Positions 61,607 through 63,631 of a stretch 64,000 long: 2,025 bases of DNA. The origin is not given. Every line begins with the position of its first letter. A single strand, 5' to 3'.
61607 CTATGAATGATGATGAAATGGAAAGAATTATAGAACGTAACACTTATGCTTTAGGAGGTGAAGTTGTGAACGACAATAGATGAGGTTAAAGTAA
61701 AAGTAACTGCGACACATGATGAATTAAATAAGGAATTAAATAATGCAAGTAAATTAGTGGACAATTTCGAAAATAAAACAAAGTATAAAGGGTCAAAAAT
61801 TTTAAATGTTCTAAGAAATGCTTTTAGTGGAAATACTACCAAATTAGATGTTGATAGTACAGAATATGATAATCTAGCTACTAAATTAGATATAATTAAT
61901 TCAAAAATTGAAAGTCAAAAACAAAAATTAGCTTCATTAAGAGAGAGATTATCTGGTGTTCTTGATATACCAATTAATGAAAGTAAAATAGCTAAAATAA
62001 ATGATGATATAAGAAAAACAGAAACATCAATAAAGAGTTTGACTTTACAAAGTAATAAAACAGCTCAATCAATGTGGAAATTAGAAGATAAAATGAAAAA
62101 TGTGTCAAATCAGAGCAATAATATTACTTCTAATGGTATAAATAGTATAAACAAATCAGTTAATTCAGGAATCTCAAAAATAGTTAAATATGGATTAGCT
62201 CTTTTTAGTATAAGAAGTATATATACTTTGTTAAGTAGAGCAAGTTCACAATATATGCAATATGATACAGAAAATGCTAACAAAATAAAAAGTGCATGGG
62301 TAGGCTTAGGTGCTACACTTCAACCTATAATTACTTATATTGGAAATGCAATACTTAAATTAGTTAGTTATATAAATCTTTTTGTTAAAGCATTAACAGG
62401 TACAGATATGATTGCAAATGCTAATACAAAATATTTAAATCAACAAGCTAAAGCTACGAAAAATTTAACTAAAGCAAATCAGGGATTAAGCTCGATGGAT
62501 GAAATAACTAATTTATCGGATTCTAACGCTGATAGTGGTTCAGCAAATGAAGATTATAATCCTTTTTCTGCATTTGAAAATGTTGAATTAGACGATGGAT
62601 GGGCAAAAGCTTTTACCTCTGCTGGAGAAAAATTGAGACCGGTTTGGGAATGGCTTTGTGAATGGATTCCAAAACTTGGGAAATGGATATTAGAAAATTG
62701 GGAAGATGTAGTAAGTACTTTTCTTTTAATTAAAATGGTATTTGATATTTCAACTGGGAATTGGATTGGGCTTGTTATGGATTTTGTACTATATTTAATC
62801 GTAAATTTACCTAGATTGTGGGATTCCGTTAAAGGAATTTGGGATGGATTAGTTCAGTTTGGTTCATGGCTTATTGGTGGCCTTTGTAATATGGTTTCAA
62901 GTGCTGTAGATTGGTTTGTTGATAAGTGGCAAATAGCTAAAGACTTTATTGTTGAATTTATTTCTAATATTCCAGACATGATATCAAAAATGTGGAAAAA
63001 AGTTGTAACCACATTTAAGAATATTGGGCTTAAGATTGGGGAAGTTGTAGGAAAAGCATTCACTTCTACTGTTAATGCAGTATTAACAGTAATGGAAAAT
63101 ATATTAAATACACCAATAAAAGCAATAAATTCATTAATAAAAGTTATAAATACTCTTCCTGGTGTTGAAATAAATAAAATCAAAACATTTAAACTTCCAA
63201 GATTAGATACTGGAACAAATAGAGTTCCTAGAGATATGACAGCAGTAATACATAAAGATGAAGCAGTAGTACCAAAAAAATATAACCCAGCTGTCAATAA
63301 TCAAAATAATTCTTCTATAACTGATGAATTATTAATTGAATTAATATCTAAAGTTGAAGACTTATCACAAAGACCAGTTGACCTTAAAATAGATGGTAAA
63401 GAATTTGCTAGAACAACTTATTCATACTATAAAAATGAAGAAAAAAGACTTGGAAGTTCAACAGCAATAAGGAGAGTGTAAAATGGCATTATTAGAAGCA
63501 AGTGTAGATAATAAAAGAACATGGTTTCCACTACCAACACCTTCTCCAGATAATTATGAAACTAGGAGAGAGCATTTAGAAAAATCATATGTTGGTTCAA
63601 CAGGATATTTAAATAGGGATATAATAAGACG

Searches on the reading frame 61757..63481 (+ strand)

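Call 78: search_protein_families(library=phrogs, proteins=[window:61757-63481:+], max_evalue=0.00001)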
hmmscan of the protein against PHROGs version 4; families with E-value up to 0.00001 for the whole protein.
window:61757-63481:+ (574 aa): 11 families
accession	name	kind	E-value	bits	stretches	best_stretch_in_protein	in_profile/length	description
phrog_1535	-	tail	8e-33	114.7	1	283-567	867-1146/1152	tail length tape measure protein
phrog_991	-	tail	9.2e-14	51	1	282-563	589-919/1966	tail length tape measure protein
phrog_305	-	tail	2.7e-11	43.9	1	113-469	392-655/1001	tail length tape measure protein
phrog_1272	-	tail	3.9e-11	42.4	1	175-472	681-879/1606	tail length tape measure protein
phrog_25966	-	tail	4.2e-11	42.1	1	477-553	1554-1631/1651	tail length tape measure protein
phrog_1068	-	tail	4.4e-11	43.2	1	398-550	444-601/706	tail length tape measure protein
phrog_167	-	tail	1.4e-10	40.5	1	355-493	916-1032/1555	tail length tape measure protein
phrog_58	-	tail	2.3e-10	40.5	1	177-477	656-909/1544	tail length tape measure protein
phrog_4070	-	tail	2.5e-07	30.2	1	355-489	289-419/989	tail length tape measure protein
phrog_10613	-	tail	3.2e-06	28.2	0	18-234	35-153/237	tail length tape measure protein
phrog_4200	-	tail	7.2e-06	25.8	1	280-465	299-467/732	tail length tape measure protein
